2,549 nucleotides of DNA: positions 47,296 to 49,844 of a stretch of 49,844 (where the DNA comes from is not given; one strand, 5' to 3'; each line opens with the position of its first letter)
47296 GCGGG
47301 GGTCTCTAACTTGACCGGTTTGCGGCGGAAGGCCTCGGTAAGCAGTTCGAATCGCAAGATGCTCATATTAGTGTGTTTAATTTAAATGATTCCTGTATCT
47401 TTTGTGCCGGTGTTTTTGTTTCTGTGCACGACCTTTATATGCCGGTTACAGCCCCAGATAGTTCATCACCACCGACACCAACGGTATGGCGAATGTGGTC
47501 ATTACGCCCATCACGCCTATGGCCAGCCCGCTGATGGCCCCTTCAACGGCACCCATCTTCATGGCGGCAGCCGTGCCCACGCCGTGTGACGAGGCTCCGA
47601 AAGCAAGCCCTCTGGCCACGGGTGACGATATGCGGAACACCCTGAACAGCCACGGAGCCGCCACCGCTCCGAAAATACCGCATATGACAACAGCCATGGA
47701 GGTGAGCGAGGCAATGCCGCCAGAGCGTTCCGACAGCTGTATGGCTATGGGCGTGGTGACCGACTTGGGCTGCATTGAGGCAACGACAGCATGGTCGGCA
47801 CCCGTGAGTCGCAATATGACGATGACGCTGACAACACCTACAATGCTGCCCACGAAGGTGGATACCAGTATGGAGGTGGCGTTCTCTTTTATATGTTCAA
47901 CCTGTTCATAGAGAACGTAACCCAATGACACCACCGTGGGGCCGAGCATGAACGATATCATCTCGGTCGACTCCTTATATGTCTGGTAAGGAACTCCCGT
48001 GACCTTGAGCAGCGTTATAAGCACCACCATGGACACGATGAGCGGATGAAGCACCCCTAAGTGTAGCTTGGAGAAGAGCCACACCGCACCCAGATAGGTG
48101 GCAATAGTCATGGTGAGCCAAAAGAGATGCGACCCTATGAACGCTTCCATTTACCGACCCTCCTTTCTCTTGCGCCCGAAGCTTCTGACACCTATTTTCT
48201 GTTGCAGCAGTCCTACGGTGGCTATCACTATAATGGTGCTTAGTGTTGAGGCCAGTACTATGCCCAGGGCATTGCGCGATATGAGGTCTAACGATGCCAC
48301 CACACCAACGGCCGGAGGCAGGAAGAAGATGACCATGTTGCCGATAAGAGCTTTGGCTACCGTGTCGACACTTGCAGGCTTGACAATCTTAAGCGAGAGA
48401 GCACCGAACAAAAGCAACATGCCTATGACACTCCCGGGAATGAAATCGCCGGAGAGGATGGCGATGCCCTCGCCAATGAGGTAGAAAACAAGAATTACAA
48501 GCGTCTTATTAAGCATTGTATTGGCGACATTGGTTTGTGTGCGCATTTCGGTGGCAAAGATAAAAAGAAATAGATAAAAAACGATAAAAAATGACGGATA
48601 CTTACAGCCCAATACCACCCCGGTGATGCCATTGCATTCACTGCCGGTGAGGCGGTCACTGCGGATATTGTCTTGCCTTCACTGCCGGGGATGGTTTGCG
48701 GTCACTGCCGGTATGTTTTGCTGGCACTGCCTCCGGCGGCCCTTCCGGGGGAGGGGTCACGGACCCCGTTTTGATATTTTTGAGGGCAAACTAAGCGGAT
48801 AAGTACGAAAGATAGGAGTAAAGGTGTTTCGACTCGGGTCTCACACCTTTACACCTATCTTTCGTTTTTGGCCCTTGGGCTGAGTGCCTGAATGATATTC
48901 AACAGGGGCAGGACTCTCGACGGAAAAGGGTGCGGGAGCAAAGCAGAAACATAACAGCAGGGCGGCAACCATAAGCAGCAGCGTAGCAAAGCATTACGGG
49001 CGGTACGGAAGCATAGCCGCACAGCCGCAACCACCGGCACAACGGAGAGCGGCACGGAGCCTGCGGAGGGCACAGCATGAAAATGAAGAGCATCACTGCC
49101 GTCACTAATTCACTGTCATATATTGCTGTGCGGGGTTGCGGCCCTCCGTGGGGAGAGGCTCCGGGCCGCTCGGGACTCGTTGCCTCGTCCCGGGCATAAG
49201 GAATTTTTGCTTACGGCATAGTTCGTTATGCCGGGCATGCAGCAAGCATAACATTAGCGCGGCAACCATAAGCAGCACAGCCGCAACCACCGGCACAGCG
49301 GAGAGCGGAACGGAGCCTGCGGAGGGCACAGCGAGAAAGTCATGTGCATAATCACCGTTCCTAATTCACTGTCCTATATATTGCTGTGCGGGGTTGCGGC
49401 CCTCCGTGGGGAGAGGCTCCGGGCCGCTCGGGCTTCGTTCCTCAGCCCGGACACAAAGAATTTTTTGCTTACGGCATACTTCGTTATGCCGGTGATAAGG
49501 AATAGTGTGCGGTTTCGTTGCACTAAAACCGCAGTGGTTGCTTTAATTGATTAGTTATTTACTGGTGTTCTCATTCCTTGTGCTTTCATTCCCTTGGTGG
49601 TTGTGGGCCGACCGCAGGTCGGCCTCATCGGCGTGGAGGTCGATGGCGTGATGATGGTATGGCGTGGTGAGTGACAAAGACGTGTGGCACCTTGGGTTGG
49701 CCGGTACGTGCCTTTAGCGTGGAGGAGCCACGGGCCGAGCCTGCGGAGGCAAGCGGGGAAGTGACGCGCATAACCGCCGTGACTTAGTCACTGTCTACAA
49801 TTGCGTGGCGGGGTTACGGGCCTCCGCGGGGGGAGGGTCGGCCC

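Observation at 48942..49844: Family of ~108-bp GC-rich structured elements with compensatory changes and a hypervariable insert, in a 1.3-kb ORF-free tail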

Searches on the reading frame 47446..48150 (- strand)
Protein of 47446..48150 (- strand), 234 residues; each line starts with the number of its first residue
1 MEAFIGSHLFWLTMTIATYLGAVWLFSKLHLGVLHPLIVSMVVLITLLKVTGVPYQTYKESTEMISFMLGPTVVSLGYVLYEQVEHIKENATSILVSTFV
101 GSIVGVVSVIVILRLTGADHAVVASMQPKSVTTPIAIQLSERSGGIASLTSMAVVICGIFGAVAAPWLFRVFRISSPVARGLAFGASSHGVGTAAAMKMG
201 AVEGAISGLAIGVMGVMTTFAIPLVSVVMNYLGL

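Call 14: find_encoding_contigs(protein=window:47446-48150:-, flank=10000, max_places=10)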
Protein window:47446-48150:- (234 aa): 5 contigs read that carry it; 5 places shown.
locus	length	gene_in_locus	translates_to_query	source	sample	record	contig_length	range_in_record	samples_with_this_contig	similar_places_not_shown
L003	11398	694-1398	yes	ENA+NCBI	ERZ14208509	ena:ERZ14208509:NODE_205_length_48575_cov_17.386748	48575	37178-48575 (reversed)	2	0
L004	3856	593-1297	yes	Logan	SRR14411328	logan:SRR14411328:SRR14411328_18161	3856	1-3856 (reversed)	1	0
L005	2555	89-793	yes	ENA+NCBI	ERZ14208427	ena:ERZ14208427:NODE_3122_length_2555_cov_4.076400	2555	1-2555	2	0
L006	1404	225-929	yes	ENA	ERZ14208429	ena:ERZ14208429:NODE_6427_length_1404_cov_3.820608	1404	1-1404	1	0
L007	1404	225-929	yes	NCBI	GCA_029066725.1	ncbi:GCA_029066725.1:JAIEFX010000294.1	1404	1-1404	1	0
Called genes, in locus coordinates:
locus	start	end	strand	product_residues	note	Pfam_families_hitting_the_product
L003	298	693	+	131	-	PF03788:LrgA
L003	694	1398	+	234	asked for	PF04172:LrgB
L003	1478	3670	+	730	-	PF12437:GSIII_N, PF00120:Gln-synt_C, PF18318:Gln-synt_C-ter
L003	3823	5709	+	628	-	PF13522:GATase_6 (weak), PF13537:GATase_7 (faint)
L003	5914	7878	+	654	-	PF00122:E1-E2_ATPase, PF00702:Hydrolase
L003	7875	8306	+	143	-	PF01475:FUR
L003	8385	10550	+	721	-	PF00403:HMA, PF00122:E1-E2_ATPase, PF00702:Hydrolase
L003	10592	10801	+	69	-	-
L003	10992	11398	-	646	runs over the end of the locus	PF13432:TPR_16 (weak), PF00515:TPR_1 (weak), PF13414:TPR_11, PF00515:TPR_1 (weak), PF13432:TPR_16 (weak), PF13371:TPR_9 (weak), PF00515:TPR_1 (weak), PF13414:TPR_11 (weak), +15 more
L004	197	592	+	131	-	PF03788:LrgA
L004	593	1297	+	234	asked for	PF04172:LrgB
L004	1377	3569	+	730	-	PF12437:GSIII_N, PF00120:Gln-synt_C, PF18318:Gln-synt_C-ter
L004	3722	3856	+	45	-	?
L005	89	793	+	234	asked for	PF04172:LrgB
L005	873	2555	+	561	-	PF12437:GSIII_N, PF00120:Gln-synt_C, PF18318:Gln-synt_C-ter (weak)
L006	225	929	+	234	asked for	PF04172:LrgB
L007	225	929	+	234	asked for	PF04172:LrgB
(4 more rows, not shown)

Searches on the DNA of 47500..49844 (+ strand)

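Call 3: search_rna_families(source=window, start=47500, end=49844, threshold=evalue, max_evalue=10, show_alignments=3)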
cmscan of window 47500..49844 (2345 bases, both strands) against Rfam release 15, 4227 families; matches with E-value up to 10: 9.
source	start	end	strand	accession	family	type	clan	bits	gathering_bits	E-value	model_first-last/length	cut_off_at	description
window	48794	48876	+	RF03723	MIR7125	Gene; miRNA;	-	26.2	100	0.0095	1-107/107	no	MIR7125 microRNA precursor family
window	48802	48869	+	RF03778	mir-483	Gene; miRNA;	-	24.1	60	0.18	1-75/75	no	mir-483 microRNA precursor family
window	48796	48874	-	RF03792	MIR6462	Gene; miRNA;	-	22.8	96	0.6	1-119/119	no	MIR6462 microRNA precursor family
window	48235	48306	+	RF00593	snoU83B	Gene; snRNA; snoRNA; CD-box;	-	20.4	35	0.46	1-94/94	no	Small nucleolar RNA U83B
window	48804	48864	-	RF03688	mir-3045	Gene; miRNA;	-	19.2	90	1.2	1-75/75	no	mir-3045 microRNA precursor family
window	48802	48871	+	RF00021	Spot_42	Gene; sRNA;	-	17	80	4.7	1-115/115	no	Spot 42 RNA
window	49465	49519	+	RF00103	mir-1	Gene; miRNA;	-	16.4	45.6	6.6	1-79/79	no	mir-1 microRNA precursor family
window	49270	49304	-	RF00223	IRES_Bip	Cis-reg; IRES;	-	11.2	40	1.4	1-263/263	no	bip internal ribosome entry site (IRES)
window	49022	49237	-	RF00223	IRES_Bip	Cis-reg; IRES;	-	9.2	40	6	1-263/263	no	bip internal ribosome entry site (IRES)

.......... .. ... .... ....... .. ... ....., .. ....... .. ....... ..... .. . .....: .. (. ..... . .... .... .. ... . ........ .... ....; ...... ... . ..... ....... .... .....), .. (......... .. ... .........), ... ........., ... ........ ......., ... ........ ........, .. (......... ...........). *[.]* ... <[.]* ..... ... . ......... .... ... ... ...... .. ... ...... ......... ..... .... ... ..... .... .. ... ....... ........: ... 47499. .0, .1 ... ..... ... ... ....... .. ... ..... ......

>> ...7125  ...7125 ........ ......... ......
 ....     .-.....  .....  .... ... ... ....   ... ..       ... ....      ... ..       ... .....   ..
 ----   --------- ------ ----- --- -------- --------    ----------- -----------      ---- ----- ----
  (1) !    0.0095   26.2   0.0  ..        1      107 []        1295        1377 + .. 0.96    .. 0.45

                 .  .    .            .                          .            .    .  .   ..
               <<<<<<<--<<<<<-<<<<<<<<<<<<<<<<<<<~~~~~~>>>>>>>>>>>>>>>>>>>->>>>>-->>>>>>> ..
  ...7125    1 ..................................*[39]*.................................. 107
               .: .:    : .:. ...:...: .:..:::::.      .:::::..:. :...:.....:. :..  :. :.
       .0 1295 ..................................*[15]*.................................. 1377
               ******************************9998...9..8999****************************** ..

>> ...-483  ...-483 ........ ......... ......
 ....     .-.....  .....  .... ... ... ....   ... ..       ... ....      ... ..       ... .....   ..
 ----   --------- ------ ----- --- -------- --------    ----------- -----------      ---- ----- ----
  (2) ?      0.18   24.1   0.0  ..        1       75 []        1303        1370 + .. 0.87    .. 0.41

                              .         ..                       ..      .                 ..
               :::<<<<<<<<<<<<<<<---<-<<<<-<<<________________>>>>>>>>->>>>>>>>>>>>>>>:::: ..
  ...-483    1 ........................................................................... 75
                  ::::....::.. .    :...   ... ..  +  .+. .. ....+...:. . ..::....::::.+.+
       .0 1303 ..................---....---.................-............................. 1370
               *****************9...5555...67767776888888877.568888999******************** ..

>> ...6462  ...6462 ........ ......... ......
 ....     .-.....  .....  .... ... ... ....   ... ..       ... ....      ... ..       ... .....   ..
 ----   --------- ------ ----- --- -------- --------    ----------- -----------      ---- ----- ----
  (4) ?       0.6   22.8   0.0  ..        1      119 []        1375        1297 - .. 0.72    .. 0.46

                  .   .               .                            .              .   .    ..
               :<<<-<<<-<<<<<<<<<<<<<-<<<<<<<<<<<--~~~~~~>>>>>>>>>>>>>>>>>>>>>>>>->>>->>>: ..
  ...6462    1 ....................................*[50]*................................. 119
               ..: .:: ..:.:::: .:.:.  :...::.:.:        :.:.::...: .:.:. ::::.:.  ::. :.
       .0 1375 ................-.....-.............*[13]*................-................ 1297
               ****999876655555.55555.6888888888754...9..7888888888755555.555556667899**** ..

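Call 24: search_dna_similar(query=window:48600-49844:+, collection=phages, mode=distant, max_evalue=0.001)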
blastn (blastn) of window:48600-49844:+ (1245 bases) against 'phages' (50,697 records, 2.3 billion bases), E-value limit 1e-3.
No match.

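Call 25: search_dna_similar(query=window:48600-49844:+, collection=plasmids, mode=distant, max_evalue=0.001)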
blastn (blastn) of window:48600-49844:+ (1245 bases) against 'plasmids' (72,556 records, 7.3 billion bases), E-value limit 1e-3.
No match.

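Call 62: build_rna_model(alignment_id=A3, structure=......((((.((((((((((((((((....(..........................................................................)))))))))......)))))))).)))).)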
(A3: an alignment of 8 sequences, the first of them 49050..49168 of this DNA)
Model R1 built from alignment A3 (8 sequences, 135 columns); structure: as given.
model positions 123; base pairs 21; branch points 0; effective number of sequences 2.02; information 0.59 bits per position. Calibrated on 0.2 Mb of random sequence (short: E-values are rough).
structure used (alignment columns):
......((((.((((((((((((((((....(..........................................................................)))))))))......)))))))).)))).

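Call 63: search_with_rna_model(model_id=R1, sources=[window, L002, L003, L004, L010, L011, L012, L013, L014], max_evalue=1, make_alignment=true)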
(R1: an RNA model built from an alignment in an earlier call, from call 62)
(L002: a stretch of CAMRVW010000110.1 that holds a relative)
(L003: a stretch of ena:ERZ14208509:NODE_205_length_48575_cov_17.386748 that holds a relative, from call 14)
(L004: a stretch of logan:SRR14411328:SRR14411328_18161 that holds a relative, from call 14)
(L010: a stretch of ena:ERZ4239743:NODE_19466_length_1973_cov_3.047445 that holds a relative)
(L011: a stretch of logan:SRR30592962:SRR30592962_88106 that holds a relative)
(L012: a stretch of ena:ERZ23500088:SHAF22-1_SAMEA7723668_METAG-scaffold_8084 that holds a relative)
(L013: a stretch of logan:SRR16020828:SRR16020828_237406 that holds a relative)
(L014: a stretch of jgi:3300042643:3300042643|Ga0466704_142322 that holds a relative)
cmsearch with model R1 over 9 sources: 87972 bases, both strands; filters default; matches with E-value up to 1: 8.
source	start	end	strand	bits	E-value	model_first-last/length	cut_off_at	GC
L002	6254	6376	+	133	4e-24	1-123/123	no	0.63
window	49303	49426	+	132.9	4.2e-24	1-123/123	no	0.6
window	49047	49168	+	129.7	1.8e-23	1-123/123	no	0.61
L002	6558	6678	+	120.3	1.2e-21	1-123/123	no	0.62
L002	2104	2226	+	108.1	3e-19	1-123/123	no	0.63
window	49727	49844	+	102.3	4.2e-18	1-123/123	no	0.69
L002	2331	2450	+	97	4.5e-17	1-123/123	no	0.6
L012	436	565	+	89.2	1.5e-15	1-123/123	no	0.64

Alignment A4: 8 matches aligned to the model, 131 columns, each read 5' to 3' on its own strand. Consensus structure (alignment columns), stored with it:
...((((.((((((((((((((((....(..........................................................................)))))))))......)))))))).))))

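Call 72: search_with_rna_model(model_id=R1, sources=[L015, L016, L010, L011, L013, L014], max_evalue=10, filters=off)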
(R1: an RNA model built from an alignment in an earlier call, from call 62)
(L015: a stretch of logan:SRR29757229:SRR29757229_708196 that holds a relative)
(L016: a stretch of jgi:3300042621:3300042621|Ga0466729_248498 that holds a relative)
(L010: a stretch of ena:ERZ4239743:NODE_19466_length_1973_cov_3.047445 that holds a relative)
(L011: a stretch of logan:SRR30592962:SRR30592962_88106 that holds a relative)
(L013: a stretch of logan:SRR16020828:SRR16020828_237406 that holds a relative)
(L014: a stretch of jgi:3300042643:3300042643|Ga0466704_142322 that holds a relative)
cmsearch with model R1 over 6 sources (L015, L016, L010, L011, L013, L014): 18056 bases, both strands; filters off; matches with E-value up to 10: 3.
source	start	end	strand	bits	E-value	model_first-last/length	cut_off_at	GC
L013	4774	4803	-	7.1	3.8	66-95/123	no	0.33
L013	4363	4458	+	6.8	4.4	1-123/123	no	0.57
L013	1115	1165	+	5.2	9.1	1-123/123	no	0.69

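Call 80: search_with_rna_model(model_id=R1, sources=[L017, L018], max_evalue=10, filters=off)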
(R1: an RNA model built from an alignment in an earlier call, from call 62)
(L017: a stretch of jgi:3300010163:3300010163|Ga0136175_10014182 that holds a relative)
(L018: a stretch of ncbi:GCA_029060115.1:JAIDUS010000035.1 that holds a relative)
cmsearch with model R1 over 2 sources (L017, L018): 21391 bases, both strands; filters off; matches with E-value up to 10: 7.
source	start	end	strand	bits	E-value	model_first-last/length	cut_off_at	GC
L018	625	661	+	9.2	1.8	1-123/123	no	0.62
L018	2488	2537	-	8.8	2.1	1-123/123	no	0.62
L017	5088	5137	-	8.4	2.5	1-123/123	no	0.68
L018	1983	2021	+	8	3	1-123/123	no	0.72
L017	12374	12436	-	6.7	5.4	1-123/123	no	0.46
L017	7182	7263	-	6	7.6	1-123/123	no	0.59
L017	9188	9216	-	5.6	9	1-123/123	no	0.66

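Call 88: search_with_rna_model(model_id=R1, sources=[L019, L020, L021, L022, L023, L024, L025, L026], max_evalue=0.1)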
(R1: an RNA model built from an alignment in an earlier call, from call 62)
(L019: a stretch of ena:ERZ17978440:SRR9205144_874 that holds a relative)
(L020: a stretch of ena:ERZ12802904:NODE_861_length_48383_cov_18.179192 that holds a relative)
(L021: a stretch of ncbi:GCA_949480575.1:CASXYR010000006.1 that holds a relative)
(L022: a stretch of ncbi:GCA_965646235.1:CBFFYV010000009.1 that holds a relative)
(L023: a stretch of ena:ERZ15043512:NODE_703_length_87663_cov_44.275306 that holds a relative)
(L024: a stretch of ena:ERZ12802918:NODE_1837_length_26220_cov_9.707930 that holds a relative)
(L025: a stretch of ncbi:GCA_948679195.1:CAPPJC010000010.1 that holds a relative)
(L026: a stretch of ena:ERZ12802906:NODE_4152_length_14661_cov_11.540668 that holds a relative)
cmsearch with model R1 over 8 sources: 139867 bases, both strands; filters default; matches with E-value up to 0.1: 0.
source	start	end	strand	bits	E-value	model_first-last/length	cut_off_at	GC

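Call 100: search_with_rna_model(model_id=R1, sources=[L027, L028, L029, L030, L031, L032, L033, L034, L035, L036], max_evalue=1)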
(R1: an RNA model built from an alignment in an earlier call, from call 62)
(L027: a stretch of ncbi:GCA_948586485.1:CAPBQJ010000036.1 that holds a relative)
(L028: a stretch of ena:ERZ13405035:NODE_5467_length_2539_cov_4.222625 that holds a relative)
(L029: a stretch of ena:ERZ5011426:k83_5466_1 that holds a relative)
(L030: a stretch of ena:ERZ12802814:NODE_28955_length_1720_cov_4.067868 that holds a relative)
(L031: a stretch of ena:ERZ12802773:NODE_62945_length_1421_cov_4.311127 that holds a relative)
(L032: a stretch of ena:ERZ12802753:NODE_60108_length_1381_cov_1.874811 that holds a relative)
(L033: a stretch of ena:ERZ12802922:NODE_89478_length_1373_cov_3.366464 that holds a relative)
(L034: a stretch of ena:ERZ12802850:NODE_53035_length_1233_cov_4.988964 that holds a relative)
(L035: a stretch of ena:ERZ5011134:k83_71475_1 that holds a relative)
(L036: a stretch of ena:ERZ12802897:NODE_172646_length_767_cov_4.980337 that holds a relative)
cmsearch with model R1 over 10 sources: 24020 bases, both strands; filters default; matches with E-value up to 1: 0.
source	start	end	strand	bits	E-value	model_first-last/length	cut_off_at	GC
